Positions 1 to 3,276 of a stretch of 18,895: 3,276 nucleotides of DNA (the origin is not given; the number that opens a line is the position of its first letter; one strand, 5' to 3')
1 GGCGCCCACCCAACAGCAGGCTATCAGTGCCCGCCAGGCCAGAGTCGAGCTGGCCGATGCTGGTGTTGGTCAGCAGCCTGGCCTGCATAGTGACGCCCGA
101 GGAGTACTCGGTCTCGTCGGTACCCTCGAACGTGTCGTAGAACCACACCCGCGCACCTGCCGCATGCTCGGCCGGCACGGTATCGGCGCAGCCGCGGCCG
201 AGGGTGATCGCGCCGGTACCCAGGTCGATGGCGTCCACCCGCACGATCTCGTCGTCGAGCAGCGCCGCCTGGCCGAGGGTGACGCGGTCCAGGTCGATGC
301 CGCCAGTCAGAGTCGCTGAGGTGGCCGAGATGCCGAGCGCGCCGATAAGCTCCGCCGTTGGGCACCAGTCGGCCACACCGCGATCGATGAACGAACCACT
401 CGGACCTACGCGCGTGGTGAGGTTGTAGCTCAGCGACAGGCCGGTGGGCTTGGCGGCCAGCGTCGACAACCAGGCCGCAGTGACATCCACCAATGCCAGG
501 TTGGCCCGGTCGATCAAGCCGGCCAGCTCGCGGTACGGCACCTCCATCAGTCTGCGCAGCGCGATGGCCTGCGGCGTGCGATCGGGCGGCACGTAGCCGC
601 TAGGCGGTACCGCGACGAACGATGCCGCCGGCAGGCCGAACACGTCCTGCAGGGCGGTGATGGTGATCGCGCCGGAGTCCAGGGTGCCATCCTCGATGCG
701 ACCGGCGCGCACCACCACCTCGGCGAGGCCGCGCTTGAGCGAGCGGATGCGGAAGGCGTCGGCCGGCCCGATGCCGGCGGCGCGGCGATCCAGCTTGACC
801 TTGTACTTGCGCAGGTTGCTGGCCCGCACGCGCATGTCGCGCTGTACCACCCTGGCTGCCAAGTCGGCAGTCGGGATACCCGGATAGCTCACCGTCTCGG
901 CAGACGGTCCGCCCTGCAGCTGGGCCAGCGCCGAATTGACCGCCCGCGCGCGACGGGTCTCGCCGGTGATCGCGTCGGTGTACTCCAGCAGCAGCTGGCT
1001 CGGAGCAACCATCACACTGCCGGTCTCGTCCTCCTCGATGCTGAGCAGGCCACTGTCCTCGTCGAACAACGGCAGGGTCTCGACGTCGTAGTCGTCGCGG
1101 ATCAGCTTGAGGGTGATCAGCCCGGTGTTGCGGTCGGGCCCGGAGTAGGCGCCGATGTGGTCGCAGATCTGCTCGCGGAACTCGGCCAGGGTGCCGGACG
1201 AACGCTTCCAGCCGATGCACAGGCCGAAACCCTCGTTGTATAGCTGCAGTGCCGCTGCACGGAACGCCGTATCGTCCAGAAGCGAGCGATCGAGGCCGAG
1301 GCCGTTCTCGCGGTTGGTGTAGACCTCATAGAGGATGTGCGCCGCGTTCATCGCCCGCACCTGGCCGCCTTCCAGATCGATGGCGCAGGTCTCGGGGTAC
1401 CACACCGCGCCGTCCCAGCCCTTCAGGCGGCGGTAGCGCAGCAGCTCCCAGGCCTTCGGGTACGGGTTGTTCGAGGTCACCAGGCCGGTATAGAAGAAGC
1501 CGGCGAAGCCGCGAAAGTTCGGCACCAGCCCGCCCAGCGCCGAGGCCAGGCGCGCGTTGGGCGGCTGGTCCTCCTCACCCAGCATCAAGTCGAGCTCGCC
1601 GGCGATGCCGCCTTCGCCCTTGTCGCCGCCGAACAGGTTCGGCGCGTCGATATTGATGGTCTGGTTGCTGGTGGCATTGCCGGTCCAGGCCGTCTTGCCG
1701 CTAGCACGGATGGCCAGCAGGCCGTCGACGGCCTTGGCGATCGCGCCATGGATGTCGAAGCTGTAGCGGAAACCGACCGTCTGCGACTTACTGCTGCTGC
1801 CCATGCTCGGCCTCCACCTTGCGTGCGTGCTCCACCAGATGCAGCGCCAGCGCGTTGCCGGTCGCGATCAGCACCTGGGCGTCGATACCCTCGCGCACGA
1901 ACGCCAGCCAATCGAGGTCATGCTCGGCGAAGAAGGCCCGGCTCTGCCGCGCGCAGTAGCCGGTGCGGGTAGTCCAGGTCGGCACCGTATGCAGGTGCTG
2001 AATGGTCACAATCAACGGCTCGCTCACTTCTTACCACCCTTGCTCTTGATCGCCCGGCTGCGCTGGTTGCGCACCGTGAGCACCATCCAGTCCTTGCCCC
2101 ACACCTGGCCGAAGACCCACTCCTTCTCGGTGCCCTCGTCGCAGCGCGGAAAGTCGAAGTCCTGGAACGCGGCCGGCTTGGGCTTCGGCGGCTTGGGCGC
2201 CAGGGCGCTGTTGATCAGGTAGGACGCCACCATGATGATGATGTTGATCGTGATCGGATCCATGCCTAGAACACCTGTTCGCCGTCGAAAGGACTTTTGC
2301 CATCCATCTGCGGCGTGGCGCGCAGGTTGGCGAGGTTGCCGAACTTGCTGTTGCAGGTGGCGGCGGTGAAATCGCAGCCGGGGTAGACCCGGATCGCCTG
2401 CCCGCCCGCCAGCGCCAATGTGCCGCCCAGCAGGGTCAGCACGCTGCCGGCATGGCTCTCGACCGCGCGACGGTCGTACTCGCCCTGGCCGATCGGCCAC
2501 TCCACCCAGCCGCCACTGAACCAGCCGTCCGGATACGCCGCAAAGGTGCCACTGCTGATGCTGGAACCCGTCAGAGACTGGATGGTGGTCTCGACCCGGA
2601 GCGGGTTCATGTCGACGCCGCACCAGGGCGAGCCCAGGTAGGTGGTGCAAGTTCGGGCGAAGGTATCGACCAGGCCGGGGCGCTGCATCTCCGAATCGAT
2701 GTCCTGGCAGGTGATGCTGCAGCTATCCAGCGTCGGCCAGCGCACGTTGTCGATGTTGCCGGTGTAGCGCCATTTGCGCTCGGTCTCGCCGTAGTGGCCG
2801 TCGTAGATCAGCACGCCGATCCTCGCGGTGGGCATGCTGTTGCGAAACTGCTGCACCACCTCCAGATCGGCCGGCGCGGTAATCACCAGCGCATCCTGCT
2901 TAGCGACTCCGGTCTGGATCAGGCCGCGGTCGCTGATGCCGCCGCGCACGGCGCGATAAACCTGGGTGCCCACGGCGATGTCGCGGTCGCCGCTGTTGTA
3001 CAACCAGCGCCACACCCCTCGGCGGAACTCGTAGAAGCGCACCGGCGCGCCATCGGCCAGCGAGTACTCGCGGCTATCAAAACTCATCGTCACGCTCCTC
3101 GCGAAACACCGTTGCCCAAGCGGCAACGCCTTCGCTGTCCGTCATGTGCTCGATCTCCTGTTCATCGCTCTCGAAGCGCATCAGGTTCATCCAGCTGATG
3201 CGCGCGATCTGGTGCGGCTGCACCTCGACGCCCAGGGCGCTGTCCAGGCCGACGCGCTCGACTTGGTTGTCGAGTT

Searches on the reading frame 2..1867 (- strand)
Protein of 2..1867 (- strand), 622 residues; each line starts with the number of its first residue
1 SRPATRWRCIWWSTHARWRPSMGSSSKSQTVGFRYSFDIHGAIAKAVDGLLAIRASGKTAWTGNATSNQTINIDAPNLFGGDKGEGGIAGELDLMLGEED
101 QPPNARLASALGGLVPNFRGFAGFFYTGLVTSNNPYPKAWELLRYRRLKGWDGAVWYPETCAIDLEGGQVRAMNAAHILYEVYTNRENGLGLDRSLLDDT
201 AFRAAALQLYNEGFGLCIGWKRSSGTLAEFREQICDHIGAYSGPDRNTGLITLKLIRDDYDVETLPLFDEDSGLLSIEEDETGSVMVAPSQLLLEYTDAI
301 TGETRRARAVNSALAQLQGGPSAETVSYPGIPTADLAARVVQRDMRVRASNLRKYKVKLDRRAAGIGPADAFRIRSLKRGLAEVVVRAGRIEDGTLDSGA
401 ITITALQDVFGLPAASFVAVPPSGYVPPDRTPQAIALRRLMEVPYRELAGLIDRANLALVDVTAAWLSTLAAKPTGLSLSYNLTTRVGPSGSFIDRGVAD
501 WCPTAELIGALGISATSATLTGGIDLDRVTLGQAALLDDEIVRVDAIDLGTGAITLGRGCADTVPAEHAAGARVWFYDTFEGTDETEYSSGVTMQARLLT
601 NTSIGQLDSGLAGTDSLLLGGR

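Call 62: search_solved_structures(query=window:2-1867:-, max_evalue=0.01)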
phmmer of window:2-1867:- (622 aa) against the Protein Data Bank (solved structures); distinct sequences matched with E-value up to 0.01: 2.
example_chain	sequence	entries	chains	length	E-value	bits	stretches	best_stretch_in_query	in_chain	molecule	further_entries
8rk3_o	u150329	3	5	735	3.6e-220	735.8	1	22-622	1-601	Tip attachment protein J domain-containing protein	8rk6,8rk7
8vjh_A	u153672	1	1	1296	2.6e-131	442.3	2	22-600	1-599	Minor tail protein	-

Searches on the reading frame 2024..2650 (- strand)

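Call 5: search_protein_families(library=pfam, proteins=[window:2024-2650:-], max_evalue=0.1)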
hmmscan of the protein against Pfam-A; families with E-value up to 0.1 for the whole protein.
window:2024-2650:- (208 aa): 0 families

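Call 6: search_protein_families(library=phrogs, proteins=[window:2024-2650:-], max_evalue=0.01)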
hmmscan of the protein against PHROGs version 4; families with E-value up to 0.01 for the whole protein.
window:2024-2650:- (208 aa): 2 families
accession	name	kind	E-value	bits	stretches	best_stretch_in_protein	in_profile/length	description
phrog_1180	-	tail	1.2e-31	109.4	1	132-208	2-78/78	tail assembly chaperone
phrog_36584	-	unknown function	1e-06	29.9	1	138-208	76-142/142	-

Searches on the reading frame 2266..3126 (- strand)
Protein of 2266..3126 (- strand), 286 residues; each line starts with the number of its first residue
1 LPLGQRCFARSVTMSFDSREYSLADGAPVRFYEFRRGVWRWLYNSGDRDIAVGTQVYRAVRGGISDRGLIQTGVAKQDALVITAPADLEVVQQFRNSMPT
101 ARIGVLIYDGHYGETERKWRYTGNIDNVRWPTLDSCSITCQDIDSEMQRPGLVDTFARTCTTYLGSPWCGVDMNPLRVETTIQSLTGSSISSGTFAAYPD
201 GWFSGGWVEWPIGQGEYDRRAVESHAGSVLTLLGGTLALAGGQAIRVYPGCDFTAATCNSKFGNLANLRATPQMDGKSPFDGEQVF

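Call 5: search_protein_families(library=pfam, proteins=[window:2266-3126:-], max_evalue=0.1)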
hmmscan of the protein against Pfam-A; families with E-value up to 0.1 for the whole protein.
window:2266-3126:- (286 aa): 2 families
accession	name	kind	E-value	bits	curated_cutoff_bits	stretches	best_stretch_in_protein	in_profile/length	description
PF09356.15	Phage_BR0599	-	1.8e-17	63.9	22.9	1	201-277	1-79/80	Phage conserved hypothetical protein BR0599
PF09931.15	Phage_phiJL001_Gp84_N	-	0.0073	16.9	26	1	45-172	33-160/160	Baseplate hub protein, N-terminal attachment domain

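Call 6: search_protein_families(library=phrogs, proteins=[window:2266-3126:-], max_evalue=0.01)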
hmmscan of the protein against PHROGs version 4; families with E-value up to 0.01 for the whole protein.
window:2266-3126:- (286 aa): 4 families
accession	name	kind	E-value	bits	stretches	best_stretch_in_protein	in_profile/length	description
phrog_778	-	tail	1.5e-77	261.8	1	14-285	1-274/287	tail assembly protein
phrog_15205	-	tail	4.6e-30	105.5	1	33-284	220-465/467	tail assembly protein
phrog_28246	-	tail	2.7e-28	100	1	147-286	1-140/140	tail assembly protein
phrog_35248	-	unknown function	3.7e-11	44.2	1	14-118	1-103/120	-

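Call 61: search_solved_structures(query=window:2269-3087:-, max_evalue=0.01)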
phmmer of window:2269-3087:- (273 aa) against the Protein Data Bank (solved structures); distinct sequences matched with E-value up to 0.01: 4.
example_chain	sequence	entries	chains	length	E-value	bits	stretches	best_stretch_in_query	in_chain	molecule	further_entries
8rk3_g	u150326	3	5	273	4.7e-92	311.4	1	1-273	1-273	DUF2163 domain-containing protein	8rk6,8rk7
8vjh_D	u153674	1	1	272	3.7e-47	164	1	1-273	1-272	Baseplate hub 1 protein, gp27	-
8gtc_P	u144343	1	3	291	1.3e-06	31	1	149-265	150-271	Hub protein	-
6tba_7A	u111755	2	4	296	6.7e-05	25.4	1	220-264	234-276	Uncharacterized protein | Putative gene transfer agent protein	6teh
